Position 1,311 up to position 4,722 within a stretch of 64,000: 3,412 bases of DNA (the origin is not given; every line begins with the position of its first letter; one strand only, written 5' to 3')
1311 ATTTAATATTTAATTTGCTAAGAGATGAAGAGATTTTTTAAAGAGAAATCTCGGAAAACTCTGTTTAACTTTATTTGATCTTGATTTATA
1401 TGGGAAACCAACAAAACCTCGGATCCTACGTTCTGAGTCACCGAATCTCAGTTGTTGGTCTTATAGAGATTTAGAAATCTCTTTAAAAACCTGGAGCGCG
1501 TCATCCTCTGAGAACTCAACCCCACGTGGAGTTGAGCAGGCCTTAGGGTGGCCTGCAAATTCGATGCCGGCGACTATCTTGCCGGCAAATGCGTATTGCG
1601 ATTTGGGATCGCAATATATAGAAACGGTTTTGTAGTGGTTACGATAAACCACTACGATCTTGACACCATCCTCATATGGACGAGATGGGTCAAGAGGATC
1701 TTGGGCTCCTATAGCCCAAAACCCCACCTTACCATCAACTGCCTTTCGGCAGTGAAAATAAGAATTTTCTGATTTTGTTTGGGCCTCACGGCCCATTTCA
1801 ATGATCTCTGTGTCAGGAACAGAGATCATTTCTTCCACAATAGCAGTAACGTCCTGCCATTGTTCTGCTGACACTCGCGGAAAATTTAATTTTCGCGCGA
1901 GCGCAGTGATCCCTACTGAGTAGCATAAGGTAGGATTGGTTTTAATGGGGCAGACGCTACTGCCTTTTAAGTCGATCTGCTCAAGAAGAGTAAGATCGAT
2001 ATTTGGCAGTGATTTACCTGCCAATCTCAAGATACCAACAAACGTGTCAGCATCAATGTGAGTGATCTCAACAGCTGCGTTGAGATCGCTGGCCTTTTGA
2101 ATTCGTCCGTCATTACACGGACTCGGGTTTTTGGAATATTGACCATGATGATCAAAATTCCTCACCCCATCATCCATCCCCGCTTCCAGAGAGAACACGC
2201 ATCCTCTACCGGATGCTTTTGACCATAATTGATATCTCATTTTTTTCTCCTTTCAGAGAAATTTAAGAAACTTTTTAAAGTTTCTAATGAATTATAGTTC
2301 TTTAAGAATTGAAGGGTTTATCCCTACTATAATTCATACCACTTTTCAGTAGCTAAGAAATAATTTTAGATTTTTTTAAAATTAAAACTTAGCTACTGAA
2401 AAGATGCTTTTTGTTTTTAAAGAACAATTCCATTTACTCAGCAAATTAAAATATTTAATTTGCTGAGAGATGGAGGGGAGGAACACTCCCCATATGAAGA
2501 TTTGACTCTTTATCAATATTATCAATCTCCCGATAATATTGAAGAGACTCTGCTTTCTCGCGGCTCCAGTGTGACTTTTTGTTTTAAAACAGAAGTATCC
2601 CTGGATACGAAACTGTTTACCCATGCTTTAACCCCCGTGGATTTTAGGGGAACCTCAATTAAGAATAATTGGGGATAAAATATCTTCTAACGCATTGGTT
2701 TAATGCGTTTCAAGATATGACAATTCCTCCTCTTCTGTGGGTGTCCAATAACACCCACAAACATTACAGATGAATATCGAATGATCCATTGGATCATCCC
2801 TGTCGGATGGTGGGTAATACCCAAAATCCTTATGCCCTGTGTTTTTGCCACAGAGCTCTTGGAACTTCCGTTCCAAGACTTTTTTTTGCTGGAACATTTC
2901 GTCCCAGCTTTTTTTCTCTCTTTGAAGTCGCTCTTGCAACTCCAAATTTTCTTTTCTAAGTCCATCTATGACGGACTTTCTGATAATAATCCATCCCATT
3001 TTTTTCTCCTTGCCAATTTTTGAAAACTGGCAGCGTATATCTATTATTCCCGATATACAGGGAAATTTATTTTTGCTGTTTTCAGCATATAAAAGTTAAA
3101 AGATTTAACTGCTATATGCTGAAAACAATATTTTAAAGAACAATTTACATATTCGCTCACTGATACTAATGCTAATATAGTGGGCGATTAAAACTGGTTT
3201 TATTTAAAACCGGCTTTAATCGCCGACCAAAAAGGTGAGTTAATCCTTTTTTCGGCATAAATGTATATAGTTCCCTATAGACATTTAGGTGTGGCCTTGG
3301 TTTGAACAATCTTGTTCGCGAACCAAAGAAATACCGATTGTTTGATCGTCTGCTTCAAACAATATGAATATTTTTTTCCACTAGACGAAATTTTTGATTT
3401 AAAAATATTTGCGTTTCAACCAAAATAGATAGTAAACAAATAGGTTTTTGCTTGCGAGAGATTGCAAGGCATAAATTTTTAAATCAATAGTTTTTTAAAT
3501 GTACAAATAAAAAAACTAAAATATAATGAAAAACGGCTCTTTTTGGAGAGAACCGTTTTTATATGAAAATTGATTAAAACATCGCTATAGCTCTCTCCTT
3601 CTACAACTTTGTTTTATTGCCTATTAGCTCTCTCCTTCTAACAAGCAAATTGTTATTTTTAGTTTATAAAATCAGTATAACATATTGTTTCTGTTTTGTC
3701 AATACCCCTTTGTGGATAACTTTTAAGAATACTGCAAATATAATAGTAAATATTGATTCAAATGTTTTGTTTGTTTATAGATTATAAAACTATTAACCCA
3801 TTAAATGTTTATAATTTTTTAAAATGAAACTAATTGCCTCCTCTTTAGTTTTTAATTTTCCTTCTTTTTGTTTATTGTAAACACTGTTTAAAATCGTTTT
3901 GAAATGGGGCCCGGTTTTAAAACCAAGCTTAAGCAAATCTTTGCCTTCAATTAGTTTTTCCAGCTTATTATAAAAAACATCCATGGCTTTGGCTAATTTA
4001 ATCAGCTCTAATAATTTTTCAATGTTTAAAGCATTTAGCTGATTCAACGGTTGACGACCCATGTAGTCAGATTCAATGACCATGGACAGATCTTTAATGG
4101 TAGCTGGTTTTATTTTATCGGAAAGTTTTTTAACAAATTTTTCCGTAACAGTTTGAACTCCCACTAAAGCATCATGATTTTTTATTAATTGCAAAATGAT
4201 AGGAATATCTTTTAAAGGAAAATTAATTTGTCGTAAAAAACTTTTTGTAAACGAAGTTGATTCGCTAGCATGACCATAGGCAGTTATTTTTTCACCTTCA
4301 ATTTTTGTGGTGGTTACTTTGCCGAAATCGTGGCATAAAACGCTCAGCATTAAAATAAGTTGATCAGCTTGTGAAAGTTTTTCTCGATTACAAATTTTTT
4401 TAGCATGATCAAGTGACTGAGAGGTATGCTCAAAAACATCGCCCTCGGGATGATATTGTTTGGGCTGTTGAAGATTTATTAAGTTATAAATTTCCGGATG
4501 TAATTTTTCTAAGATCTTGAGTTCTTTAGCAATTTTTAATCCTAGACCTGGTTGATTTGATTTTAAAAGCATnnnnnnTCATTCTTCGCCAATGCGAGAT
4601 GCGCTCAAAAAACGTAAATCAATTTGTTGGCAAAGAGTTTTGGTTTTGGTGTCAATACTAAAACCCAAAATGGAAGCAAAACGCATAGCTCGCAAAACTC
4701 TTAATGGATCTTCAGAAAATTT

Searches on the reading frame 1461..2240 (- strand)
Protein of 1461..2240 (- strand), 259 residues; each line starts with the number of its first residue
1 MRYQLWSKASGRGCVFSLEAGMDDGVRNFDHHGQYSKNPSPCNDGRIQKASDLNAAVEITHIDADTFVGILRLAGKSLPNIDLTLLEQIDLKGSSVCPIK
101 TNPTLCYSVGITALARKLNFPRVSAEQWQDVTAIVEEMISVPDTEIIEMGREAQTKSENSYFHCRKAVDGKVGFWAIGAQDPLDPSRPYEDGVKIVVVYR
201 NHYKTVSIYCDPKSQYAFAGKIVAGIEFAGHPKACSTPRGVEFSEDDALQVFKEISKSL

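Call 8: search_protein_families(library=pfam, proteins=[window:1461-2240:-], max_evalue=0.1)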
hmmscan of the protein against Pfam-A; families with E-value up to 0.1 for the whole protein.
window:1461-2240:- (259 aa): 0 families

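Call 17: find_encoding_contigs(protein=window:1461-2240:-, flank=10000, max_places=10)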
Protein window:1461-2240:- (259 aa): 16 contigs read that carry it; 10 places shown.
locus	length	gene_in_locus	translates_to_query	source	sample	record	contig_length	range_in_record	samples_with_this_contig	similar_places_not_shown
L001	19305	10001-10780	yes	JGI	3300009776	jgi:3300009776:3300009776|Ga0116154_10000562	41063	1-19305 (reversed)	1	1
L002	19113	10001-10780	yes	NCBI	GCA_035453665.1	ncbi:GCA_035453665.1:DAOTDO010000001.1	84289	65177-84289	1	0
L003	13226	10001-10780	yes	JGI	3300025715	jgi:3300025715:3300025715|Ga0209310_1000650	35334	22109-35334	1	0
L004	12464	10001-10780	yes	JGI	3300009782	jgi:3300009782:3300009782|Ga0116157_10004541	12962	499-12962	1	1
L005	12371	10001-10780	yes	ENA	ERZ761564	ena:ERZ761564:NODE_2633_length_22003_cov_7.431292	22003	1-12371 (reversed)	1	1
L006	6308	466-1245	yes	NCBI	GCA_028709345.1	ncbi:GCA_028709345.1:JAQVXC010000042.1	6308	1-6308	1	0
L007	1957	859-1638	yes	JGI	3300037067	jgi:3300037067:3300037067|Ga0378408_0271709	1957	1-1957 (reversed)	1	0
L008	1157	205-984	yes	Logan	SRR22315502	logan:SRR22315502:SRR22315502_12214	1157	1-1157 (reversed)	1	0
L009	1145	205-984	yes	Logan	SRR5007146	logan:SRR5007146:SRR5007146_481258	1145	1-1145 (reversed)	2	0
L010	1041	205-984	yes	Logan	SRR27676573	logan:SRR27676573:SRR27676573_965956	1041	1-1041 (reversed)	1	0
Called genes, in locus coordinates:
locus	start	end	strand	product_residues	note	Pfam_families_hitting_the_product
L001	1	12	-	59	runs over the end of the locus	PF11969:DcpS_C, PF01230:HIT (weak)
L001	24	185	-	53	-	-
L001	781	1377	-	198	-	-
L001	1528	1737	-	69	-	PF00188:CAP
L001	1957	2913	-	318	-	PF01933:CofD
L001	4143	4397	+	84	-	-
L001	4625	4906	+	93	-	-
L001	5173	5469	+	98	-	PF01928:CYTH (weak)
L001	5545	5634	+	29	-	-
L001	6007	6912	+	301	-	PF00485:PRK, PF01928:CYTH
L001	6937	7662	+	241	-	PF01743:PolyA_pol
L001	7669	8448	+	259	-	PF01966:HD (weak)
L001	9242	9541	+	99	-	-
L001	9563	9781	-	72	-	-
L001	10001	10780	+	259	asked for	-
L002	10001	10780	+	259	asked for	-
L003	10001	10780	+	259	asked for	-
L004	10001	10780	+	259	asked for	-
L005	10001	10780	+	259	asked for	-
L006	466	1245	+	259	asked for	-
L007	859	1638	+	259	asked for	-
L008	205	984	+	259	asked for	-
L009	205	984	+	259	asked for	-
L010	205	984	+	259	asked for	-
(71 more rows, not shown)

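Call 36: find_homologous_proteins(query=window:1461-2240:-, max_evalue=0.001)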
Query window:1461-2240:- (259 aa): 93 proteins with E <= 0.001 among 448 candidates.
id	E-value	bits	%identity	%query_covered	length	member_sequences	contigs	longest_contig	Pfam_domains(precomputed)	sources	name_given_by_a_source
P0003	2.4e-173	592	100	100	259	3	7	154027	-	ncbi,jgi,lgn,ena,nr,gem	ncbi:MAG TPA: teicoplanin resistance protein VanZ [Candidatus Paceibacterota bacterium]|jgi:hypothet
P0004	1.1e-124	433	78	100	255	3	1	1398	-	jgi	-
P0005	1.0e-105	371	66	98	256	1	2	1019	-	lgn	-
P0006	9.9e-94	332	58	100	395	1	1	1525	-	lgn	-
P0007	2.2e-93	330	58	100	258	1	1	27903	-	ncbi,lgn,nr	ncbi:MAG: teicoplanin resistance protein VanZ [bacterium]|nr:teicoplanin resistance protein VanZ [ba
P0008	1.1e-92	328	59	100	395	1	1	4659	-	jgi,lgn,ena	-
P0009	3.9e-92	326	57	100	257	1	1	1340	-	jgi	jgi:hypothetical protein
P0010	8.6e-92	325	58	98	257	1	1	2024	-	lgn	-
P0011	9.6e-92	325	61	94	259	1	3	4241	-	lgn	-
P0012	1.1e-90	322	58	98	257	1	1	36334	-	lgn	-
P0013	1.3e-90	321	57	100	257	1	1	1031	-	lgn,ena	-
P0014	3.0e-89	317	57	99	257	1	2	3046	-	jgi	-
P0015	1.0e-88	315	55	99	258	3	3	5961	-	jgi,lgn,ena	-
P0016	3.6e-88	313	57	100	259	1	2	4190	-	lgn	-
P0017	4.9e-88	313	54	100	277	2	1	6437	-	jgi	jgi:hypothetical protein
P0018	6.6e-88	312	58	99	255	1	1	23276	-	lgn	-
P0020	1.1e-87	312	57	100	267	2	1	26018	-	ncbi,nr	ncbi:teicoplanin resistance protein VanZ [Candidatus Parcubacteria bacterium]|nr:MAG: teicoplanin re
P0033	3.0e-83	297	53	98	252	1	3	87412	-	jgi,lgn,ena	-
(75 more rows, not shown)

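Call 37: find_encoding_contigs(protein=P0004, flank=5000, max_places=3)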
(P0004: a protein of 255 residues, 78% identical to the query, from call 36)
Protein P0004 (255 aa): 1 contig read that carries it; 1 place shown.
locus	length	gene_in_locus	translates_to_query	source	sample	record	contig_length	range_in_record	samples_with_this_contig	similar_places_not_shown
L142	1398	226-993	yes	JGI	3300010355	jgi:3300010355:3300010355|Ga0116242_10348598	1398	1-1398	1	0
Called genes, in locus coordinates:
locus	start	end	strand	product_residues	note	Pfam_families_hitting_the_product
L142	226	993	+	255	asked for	-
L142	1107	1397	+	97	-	?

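Call 38: find_encoding_contigs(protein=P0007, flank=6000, max_places=3)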
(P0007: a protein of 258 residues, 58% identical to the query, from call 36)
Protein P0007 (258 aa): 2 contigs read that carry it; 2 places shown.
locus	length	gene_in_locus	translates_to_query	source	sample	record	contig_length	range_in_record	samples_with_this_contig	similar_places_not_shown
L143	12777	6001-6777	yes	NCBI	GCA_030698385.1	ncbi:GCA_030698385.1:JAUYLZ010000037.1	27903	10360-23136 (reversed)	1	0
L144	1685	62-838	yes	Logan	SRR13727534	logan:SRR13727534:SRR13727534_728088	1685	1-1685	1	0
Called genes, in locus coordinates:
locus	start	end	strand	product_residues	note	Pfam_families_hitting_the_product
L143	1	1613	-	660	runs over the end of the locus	PF00496:SBP_bac_5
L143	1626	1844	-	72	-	PF03840:SecG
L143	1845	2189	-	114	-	PF00453:Ribosomal_L20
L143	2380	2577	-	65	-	PF01632:Ribosomal_L35p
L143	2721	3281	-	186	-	PF05198:IF3_N, PF00707:IF3_C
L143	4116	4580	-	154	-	PF01668:SmpB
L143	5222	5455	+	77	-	-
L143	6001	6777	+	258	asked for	-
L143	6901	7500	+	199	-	-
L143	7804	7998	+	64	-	-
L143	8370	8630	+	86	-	-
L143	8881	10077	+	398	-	PF09620:Cas_csx3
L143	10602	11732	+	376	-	-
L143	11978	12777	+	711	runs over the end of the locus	PF00270:DEAD, PF04408:WHD_HA2 (faint)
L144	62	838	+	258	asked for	-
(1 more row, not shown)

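Call 39: find_encoding_contigs(protein=P0012, flank=6000, max_places=3)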
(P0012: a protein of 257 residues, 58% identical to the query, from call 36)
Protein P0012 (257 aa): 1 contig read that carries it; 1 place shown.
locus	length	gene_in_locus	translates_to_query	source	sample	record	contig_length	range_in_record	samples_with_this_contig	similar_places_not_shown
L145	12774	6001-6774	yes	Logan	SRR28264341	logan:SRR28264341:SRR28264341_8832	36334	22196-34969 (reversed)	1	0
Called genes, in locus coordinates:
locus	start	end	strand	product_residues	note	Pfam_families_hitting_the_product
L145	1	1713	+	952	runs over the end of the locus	PF03477:ATP-cone, PF00317:Ribonuc_red_lgN, PF02867:Ribonuc_red_lgC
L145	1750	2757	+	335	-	PF00268:Ribonuc_red_sm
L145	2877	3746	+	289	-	PF13404:HTH_AsnC-type, PF13412:HTH_24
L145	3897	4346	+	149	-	PF01272:GreA_GreB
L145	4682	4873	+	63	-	-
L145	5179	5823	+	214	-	PF00156:Pribosyltran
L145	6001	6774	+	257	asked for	-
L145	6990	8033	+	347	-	-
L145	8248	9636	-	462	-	PF03136:Pup_ligase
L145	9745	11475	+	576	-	PF00999:Na_H_Exchanger, PF02254:TrkA_N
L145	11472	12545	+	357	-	PF01820:Dala_Dala_lig_N, PF02222:ATP-grasp (faint), PF07478:Dala_Dala_lig_C, PF02655:ATP-grasp_3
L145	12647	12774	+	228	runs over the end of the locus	PF05552:MS_channel_1st_1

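Call 60: find_encoding_contigs(protein=P0020, flank=10000, max_places=2)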
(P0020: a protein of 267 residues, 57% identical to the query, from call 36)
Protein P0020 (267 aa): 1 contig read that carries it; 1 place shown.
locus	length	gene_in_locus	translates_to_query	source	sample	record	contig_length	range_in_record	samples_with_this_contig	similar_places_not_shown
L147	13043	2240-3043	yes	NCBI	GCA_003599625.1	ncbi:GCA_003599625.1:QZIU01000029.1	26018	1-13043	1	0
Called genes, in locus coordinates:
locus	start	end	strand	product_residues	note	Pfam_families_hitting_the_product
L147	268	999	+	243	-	-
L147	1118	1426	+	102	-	-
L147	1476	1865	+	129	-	-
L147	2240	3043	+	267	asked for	-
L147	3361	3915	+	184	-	-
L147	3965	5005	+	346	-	-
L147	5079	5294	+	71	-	-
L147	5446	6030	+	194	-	PF01025:GrpE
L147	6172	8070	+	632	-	PF00012:HSP70, PF06723:MreB_Mbl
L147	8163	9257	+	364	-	PF00226:DnaJ, PF01556:DnaJ_C, PF00684:DnaJ_CXXCXGXG, PF15777:Anti-TRAP (faint)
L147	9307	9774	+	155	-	PF03449:GreA_GreB_N, PF01272:GreA_GreB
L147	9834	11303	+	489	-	PF01336:tRNA_anti-codon, PF00152:tRNA-synt_2, PF01409:tRNA-synt_2d (faint)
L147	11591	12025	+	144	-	PF02381:MraZ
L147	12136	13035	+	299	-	PF01795:Methyltransf_5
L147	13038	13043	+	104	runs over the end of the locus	-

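Call 61: find_encoding_contigs(protein=P0033, flank=10000, max_places=2)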
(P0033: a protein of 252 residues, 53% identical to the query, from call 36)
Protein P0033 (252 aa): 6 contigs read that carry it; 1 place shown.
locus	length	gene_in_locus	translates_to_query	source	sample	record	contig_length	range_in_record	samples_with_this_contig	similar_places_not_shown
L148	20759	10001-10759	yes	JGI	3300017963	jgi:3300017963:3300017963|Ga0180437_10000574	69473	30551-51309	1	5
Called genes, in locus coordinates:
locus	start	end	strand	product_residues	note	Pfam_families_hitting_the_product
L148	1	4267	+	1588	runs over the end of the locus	PF10145:PhageMin_Tail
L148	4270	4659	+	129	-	-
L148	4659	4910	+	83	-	-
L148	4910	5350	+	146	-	-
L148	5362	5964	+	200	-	-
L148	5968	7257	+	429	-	-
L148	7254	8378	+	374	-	-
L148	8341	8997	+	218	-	-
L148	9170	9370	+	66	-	-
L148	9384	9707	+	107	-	-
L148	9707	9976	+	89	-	-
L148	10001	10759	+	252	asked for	-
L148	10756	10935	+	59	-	-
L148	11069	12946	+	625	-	PF00176:SNF2-rel_dom, PF04851:ResIII, PF00270:DEAD, PF00271:Helicase_C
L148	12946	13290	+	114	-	-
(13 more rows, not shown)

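Call 62: find_encoding_contigs(protein=P0018, flank=10000, max_places=2)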
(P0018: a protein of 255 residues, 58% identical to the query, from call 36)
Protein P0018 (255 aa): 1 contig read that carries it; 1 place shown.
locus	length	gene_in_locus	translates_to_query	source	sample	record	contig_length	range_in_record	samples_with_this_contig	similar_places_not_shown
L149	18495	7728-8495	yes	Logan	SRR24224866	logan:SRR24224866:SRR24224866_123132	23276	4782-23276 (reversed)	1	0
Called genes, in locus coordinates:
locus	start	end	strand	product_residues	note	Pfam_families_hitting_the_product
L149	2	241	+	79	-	?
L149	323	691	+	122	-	-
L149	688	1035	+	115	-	-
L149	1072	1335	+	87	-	-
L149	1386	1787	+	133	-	PF00472:RF-1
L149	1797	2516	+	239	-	-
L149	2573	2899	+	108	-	-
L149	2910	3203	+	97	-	-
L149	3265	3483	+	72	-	-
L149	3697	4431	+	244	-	PF01507:PAPS_reduct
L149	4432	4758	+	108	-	-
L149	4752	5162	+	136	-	-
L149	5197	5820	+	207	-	-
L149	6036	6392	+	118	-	-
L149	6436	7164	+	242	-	-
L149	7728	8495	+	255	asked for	-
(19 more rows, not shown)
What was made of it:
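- Tried and rejected: CONTEXTS OF SIX HOMOLOGUES OF THE 259-AA PROTEIN (calls 37-39, 60-62).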

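Call 72: search_protein_families(library=phrogs, proteins=[window:1461-2240:-], max_evalue=0.01)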
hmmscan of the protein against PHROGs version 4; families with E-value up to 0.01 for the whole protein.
window:1461-2240:- (259 aa): 0 families

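Call 73: search_protein_families(library=padloc, proteins=[window:1461-2240:-], max_evalue=0.01)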
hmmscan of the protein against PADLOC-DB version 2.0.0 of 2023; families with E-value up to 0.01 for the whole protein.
window:1461-2240:- (259 aa): 0 families

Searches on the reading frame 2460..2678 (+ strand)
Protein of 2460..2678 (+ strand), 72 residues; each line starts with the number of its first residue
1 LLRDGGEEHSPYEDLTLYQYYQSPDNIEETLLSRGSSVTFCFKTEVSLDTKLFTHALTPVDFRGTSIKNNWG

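Call 8: search_protein_families(library=pfam, proteins=[window:2460-2678:+], max_evalue=0.1)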
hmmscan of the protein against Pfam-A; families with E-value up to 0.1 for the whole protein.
window:2460-2678:+ (72 aa): 0 families

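Call 29: find_homologous_proteins(query=window:2460-2678:+, max_evalue=10)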
Query window:2460-2678:+ (72 aa): 2 proteins with E <= 10 among 2 candidates.
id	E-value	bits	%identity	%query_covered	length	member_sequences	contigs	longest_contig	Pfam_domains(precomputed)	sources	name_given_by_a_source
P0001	5.3e-41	155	97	100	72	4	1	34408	-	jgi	-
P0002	3.4e-11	60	76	61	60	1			-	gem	-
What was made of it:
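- On Dispersed MITE/REP-type repeat: The translated module finds no other copy in the protein collection (call 29).
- Checked: In 5.8 billion proteins they find only themselves (call 29).
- The ORFs have no homologue other than themselves in 5.8 billion proteins (call 29) and no Pfam match (call 8).
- Tried and rejected: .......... MODULE AS A HANDLE for finding more copies in 5.8 billion proteins (call 29).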

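Call 30: find_encoding_contigs(protein=P0001, flank=10000, max_places=10)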
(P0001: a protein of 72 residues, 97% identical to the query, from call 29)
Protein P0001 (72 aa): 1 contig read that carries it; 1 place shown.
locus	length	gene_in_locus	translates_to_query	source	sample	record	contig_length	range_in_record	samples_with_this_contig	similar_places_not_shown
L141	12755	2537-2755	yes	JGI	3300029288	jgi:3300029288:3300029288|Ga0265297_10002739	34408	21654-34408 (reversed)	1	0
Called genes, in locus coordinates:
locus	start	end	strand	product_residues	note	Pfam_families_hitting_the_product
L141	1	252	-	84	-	?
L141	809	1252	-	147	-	-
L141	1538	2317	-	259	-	-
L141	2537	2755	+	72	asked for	-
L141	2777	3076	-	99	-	-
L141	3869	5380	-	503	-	PF01743:PolyA_pol, PF12627:PolyA_pol_RNAbd (faint), PF01966:HD (weak)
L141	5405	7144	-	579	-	PF01928:CYTH, PF00485:PRK, PF01928:CYTH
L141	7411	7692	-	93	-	-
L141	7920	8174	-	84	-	-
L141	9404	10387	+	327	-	PF01933:CofD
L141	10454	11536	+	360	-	PF00188:CAP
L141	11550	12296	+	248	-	PF04203:Sortase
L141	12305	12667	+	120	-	PF11969:DcpS_C, PF01230:HIT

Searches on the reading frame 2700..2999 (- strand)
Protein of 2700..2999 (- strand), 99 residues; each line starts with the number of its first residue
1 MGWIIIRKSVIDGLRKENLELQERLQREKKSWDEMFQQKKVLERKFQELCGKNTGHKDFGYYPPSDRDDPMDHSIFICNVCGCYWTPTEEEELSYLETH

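Call 8: search_protein_families(library=pfam, proteins=[window:2700-2999:-], max_evalue=0.1)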
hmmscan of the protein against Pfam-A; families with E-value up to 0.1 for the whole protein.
window:2700-2999:- (99 aa): 3 families
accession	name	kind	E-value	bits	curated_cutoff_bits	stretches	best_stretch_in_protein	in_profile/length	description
PF14818.11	SOGA1-2-like_CC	-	0.01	16.1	26.6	1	16-51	16-48/54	SOGA 1/2-like, coiled-coil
PF07200.18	Mod_r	-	0.035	14.5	30.1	1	14-50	45-81/146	Modifier of rudimentary (Mod(r)) protein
PF09421.15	FRQ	-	0.04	12.5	26.6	1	8-49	132-173/983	Frequency clock protein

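Call 72: search_protein_families(library=phrogs, proteins=[window:2700-2999:-], max_evalue=0.01)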
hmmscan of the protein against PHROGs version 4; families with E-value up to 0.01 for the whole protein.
window:2700-2999:- (99 aa): 1 family
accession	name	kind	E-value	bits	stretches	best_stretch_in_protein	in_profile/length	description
phrog_2855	-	unknown function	0.009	17.2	0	34-92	24-74/89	-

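Call 73: search_protein_families(library=padloc, proteins=[window:2700-2999:-], max_evalue=0.01)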
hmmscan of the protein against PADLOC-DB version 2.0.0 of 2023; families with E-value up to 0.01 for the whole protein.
window:2700-2999:- (99 aa): 0 families

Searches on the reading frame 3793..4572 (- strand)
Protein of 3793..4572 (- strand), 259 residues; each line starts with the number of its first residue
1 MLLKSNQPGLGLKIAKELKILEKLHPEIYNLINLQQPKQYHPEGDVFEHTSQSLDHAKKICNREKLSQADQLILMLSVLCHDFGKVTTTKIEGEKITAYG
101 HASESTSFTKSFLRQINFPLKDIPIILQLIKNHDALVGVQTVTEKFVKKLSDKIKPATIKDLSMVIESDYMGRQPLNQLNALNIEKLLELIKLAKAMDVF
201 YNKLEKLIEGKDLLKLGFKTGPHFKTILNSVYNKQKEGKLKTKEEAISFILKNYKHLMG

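Call 8: search_protein_families(library=pfam, proteins=[window:3793-4572:-], max_evalue=0.1)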
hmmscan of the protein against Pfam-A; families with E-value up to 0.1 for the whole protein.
window:3793-4572:- (259 aa): 4 families
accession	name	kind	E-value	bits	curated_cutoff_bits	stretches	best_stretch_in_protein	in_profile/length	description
PF01966.28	HD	-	2.8e-07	31.2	22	1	46-135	1-87/116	HD domain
PF13735.12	tRNA_NucTran2_2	-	9.3e-05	22.9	27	1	204-247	100-145/149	tRNA nucleotidyltransferase domain 2 putative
PF17657.6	DNA_pol3_finger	-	0.045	13.5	22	0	118-165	25-70/166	Bacterial DNA polymerase III alpha subunit finger domain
PF24391.1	HD-CE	-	0.083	13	27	0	53-99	15-64/263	HD-CE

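Call 18: find_encoding_contigs(protein=window:3793-4572:-, flank=10000, max_places=10)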
Protein window:3793-4572:- (259 aa): 7 contigs read that carry it; 6 places shown.
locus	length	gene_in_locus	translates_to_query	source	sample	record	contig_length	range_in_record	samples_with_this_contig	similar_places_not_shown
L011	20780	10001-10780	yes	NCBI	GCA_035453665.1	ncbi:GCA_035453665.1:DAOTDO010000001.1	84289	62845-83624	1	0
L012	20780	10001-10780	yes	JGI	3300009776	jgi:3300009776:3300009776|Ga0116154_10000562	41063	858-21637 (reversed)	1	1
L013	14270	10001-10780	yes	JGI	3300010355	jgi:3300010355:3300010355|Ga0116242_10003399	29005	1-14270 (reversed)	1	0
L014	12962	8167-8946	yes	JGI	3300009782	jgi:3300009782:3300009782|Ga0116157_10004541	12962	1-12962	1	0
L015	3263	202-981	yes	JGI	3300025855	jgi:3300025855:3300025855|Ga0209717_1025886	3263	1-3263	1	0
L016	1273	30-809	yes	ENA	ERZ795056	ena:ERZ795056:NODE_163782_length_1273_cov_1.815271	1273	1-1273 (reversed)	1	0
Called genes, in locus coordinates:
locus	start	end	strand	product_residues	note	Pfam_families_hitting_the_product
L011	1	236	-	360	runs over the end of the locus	PF02481:DNA_processg_A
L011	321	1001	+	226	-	-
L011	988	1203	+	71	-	-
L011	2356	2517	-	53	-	-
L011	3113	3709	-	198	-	-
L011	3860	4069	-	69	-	PF00188:CAP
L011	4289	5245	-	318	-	PF01933:CofD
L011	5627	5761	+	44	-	-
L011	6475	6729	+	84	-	-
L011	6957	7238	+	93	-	-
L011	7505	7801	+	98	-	PF01928:CYTH (weak)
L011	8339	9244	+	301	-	PF00485:PRK, PF01928:CYTH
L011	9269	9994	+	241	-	PF01743:PolyA_pol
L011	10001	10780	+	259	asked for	PF01966:HD (weak)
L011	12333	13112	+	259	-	-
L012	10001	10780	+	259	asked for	PF01966:HD (weak)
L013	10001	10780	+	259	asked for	PF01966:HD (weak)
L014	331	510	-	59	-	PF11969:DcpS_C, PF01230:HIT (weak)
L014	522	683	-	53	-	-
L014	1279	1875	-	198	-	-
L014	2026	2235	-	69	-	PF00188:CAP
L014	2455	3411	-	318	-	PF01933:CofD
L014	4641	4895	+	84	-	-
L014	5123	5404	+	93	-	-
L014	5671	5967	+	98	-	PF01928:CYTH (weak)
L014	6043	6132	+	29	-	-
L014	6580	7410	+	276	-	PF00485:PRK, PF01928:CYTH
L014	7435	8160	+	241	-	PF01743:PolyA_pol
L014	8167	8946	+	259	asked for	PF01966:HD (weak)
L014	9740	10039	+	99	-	-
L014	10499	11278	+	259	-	-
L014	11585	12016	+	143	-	-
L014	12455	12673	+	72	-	-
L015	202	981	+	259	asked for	PF01966:HD (weak)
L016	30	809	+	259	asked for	PF01966:HD (weak)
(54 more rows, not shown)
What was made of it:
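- Gene callers in public assemblies did call the 72-aa ORF (calls 17, 18).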

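Call 72: search_protein_families(library=phrogs, proteins=[L014:11585-12016:+, L014:12455-12673:+], max_evalue=0.01)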
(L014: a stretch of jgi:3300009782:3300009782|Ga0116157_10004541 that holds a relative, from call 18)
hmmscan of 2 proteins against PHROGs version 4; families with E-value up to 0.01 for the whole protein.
L014:11585-12016:+ (143 aa): 0 families

L014:12455-12673:+ (72 aa): 0 families

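Call 73: search_protein_families(library=padloc, proteins=[L014:11585-12016:+, L014:12455-12673:+], max_evalue=0.01)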
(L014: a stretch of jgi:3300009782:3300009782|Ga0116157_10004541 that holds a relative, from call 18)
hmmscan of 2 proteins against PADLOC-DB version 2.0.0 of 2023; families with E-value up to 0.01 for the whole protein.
L014:11585-12016:+ (143 aa): 0 families

L014:12455-12673:+ (72 aa): 0 families
